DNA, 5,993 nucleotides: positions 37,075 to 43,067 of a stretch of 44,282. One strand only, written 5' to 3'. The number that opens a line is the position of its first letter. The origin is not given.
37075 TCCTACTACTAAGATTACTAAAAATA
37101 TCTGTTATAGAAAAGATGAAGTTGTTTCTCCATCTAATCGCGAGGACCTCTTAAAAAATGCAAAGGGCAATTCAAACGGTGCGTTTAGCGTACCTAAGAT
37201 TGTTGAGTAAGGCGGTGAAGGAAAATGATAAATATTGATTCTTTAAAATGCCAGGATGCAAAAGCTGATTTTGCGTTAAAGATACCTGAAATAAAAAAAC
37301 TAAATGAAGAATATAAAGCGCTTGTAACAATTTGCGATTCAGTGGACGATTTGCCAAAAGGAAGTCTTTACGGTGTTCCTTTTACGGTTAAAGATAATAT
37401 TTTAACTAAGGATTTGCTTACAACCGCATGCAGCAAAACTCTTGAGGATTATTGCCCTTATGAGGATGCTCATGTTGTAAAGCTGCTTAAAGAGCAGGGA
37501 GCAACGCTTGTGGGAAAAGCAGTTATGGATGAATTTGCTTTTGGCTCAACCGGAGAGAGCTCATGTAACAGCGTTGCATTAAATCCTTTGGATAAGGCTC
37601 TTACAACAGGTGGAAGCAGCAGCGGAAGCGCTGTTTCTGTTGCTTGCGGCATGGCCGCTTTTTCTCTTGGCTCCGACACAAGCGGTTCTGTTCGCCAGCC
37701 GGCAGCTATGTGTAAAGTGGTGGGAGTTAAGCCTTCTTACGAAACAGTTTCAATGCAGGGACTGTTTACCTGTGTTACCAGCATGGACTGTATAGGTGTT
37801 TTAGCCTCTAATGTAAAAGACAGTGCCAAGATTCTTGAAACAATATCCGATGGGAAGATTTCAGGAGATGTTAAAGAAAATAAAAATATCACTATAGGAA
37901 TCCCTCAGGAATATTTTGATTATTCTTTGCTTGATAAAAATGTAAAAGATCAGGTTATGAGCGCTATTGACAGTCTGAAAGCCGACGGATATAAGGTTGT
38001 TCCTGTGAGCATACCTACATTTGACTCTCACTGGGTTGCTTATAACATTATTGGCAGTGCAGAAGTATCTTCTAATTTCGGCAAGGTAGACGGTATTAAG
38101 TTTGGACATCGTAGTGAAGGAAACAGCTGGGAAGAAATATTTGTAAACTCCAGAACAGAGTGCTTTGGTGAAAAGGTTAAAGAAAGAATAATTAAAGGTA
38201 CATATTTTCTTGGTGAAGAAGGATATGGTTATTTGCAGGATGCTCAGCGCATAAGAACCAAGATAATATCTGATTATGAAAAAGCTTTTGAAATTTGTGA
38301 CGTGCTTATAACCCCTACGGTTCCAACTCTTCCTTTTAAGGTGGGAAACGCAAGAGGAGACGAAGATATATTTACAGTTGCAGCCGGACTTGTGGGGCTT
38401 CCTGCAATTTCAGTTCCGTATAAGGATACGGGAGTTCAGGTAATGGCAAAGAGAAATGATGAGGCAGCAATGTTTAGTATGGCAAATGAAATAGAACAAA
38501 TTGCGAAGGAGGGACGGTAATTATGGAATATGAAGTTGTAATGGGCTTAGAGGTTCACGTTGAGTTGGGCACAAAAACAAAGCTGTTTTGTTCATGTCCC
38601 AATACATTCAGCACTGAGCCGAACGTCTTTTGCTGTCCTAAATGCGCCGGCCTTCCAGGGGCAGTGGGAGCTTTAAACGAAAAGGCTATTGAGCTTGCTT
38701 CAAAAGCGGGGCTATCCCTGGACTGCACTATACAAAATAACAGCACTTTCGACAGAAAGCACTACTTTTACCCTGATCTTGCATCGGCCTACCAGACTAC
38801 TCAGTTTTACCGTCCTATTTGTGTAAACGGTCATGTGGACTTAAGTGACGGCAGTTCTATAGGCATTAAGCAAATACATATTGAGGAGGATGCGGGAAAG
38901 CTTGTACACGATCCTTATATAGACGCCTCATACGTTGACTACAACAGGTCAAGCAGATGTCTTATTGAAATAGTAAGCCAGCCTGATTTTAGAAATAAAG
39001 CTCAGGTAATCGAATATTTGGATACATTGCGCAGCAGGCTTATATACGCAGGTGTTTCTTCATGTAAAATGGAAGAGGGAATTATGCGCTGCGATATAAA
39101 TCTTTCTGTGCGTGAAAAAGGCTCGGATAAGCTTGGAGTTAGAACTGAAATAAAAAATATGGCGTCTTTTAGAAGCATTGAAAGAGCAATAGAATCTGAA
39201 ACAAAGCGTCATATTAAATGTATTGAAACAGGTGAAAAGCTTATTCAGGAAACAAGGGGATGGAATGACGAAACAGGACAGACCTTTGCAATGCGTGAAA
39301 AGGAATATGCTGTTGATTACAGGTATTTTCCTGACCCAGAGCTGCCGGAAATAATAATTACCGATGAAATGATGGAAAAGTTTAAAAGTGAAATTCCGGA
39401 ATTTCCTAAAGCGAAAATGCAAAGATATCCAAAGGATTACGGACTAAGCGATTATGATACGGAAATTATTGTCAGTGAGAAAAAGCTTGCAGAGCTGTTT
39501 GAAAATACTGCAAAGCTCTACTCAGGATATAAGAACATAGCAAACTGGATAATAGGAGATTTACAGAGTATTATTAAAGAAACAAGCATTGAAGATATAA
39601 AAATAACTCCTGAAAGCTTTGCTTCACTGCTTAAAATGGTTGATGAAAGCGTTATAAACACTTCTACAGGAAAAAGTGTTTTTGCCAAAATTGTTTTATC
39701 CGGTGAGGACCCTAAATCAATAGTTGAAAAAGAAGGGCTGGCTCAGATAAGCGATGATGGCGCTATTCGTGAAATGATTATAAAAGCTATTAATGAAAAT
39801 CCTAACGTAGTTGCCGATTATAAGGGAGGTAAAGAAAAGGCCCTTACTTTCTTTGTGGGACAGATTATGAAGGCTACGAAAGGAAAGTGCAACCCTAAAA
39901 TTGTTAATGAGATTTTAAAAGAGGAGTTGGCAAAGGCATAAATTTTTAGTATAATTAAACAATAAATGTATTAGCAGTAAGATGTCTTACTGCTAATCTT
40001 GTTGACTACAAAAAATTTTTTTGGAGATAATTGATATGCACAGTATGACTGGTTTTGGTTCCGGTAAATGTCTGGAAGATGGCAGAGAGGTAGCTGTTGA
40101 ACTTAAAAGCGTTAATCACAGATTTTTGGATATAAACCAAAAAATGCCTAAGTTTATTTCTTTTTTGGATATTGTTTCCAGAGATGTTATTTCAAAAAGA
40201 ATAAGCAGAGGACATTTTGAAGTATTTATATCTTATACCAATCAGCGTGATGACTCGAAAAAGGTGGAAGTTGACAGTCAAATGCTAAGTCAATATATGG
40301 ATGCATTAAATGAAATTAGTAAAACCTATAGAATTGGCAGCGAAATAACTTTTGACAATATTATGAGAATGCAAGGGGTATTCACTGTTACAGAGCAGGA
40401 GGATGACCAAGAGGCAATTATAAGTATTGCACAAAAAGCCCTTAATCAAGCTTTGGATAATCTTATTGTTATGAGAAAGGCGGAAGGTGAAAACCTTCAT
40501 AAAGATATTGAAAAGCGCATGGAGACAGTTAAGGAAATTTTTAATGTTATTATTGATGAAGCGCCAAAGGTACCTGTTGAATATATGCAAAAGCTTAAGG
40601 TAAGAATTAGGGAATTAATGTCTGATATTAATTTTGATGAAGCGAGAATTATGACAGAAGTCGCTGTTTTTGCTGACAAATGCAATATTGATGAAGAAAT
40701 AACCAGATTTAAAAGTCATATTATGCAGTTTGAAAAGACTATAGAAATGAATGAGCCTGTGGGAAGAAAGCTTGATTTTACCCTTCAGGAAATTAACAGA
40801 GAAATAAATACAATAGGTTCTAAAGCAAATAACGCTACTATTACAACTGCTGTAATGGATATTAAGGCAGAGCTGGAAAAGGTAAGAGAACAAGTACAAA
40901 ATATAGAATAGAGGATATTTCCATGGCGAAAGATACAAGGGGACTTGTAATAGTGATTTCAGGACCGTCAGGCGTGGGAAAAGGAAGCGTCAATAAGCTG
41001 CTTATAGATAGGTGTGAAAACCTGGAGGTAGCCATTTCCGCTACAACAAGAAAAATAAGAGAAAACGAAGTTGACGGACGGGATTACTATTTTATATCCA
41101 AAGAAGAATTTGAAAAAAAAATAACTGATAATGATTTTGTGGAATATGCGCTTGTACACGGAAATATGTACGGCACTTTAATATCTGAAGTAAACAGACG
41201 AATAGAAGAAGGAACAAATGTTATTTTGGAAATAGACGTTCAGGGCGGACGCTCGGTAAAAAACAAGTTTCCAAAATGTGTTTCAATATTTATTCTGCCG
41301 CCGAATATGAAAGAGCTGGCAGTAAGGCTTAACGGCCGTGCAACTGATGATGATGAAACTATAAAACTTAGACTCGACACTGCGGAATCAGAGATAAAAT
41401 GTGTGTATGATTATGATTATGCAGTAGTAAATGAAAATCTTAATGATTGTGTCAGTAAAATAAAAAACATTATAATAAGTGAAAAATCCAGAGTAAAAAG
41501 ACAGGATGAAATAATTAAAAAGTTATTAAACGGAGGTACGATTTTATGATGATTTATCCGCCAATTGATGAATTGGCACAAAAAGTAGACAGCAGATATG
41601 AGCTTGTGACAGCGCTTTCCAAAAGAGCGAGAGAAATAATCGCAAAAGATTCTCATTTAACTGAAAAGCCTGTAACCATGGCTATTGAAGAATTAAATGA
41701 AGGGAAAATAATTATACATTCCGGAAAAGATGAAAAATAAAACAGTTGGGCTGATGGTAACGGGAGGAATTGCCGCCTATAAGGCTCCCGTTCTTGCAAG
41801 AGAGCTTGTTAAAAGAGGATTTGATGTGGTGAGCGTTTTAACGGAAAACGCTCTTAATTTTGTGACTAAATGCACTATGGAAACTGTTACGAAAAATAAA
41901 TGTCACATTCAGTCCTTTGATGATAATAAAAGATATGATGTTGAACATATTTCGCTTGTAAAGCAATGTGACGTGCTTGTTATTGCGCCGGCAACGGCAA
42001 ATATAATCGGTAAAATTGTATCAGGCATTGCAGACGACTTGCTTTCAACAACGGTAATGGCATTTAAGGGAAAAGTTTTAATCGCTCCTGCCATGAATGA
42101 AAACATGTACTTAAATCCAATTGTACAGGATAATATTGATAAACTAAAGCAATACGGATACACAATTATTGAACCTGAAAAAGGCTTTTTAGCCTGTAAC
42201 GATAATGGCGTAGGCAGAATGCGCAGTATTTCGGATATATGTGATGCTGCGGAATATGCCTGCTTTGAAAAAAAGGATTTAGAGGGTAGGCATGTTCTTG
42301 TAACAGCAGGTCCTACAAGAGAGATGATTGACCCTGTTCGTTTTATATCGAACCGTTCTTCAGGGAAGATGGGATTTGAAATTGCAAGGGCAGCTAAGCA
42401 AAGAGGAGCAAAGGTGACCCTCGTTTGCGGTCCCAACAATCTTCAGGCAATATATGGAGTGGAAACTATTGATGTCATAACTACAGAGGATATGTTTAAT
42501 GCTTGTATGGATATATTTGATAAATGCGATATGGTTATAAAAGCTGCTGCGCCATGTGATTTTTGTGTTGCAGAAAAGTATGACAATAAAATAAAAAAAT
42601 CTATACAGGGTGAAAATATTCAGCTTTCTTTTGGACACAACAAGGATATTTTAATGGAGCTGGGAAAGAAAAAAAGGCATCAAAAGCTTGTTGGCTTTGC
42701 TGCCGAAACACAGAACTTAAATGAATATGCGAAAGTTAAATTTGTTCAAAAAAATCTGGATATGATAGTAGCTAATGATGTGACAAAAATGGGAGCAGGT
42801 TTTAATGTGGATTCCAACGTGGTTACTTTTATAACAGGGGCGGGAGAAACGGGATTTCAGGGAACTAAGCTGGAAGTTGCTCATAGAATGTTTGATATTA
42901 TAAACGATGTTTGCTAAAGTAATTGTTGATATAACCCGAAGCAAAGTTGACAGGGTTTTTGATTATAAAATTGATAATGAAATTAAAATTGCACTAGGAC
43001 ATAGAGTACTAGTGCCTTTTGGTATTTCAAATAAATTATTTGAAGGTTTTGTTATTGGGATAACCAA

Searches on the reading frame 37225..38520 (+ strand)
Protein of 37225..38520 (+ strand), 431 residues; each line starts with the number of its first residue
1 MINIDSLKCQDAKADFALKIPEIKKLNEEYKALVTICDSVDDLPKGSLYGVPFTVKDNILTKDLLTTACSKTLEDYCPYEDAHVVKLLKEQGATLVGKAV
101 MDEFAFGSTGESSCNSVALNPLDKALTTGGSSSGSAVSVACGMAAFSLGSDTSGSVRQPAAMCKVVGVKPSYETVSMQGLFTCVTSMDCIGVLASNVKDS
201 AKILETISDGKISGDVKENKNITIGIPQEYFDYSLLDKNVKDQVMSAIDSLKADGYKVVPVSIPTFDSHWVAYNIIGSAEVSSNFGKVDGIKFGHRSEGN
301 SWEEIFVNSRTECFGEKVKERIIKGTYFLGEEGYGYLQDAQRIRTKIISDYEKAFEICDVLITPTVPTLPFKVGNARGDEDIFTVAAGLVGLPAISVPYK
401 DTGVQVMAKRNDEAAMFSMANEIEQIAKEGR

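Call 53: search_protein_families(library=pfam, proteins=[window:37225-38520:+], max_evalue=0.0001)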
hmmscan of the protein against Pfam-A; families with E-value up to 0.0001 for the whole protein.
window:37225-38520:+ (431 aa): 1 family
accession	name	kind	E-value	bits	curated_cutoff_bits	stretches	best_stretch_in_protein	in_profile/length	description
PF01425.27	Amidase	-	6e-100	335.8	27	1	44-415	43-443/445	Amidase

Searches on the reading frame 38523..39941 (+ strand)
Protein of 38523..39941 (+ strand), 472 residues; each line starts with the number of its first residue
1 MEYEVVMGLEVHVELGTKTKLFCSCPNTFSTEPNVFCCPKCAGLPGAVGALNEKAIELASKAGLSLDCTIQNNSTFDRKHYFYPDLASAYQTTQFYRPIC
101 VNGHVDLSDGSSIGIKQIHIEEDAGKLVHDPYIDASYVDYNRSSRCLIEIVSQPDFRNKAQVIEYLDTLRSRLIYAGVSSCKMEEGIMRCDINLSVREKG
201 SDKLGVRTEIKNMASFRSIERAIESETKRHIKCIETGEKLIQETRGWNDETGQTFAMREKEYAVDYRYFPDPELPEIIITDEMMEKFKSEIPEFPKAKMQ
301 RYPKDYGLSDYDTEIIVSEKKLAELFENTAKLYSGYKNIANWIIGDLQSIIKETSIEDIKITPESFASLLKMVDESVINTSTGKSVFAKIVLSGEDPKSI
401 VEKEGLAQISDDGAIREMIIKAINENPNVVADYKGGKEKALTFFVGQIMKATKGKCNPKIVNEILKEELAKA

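Call 53: search_protein_families(library=pfam, proteins=[window:38523-39941:+], max_evalue=0.0001)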
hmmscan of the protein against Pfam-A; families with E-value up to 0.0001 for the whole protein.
window:38523-39941:+ (472 aa): 2 families
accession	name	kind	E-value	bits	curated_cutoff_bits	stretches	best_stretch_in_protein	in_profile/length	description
PF02934.20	GatB_N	-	3.8e-107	358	23.4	1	5-285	1-277/277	GatB/GatE catalytic domain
PF02637.23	GatB_Yqey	-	2.7e-47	160.8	27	1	324-469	1-148/148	GatB domain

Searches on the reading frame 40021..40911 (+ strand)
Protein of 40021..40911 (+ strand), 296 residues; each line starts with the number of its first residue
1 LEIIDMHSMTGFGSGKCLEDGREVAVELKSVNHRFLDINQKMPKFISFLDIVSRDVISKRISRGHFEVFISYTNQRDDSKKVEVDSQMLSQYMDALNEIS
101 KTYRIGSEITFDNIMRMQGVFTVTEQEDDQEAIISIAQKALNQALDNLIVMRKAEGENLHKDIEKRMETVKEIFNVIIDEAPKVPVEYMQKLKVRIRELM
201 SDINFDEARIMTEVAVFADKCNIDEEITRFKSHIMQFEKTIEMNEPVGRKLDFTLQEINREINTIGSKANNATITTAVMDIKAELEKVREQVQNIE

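Call 53: search_protein_families(library=pfam, proteins=[window:40021-40911:+], max_evalue=0.0001)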
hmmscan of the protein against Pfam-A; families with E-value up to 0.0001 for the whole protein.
window:40021-40911:+ (296 aa): 2 families
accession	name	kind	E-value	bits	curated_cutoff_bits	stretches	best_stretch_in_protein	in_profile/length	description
PF03755.18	YicC-like_N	-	4.8e-45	154.2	25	1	6-160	1-155/156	Endoribonuclease YicC-like, N-terminal region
PF08340.16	YicC-like_C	-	8.5e-44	149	27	1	179-296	3-120/120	Endoribonuclease YicC-like, C-terminal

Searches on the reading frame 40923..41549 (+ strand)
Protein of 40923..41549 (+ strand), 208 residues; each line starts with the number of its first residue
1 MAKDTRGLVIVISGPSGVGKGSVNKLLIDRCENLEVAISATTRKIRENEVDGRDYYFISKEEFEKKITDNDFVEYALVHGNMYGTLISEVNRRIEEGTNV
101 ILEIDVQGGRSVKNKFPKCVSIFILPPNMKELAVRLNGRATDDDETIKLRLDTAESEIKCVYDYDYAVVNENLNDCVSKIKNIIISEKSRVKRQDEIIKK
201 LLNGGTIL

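Call 53: search_protein_families(library=pfam, proteins=[window:40923-41549:+], max_evalue=0.0001)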
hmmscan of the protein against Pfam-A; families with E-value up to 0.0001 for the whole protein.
window:40923-41549:+ (208 aa): 1 family
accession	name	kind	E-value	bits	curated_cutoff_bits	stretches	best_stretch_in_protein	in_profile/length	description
PF00625.27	Guanylate_kin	-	4.2e-49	167.2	25.2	1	9-185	4-180/182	Guanylate kinase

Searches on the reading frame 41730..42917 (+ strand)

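Call 53: search_protein_families(library=pfam, proteins=[window:41730-42917:+], max_evalue=0.0001)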
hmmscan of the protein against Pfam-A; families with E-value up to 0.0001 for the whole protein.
window:41730-42917:+ (395 aa): 2 families
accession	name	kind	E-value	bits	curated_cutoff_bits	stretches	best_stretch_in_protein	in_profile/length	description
PF04127.22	DFP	-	1e-71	241.1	22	1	184-368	1-186/186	DNA/pantothenate metabolism flavoprotein C-terminal domain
PF02441.25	Flavoprotein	-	4.4e-30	104.8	22.7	1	4-171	1-155/162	Flavoprotein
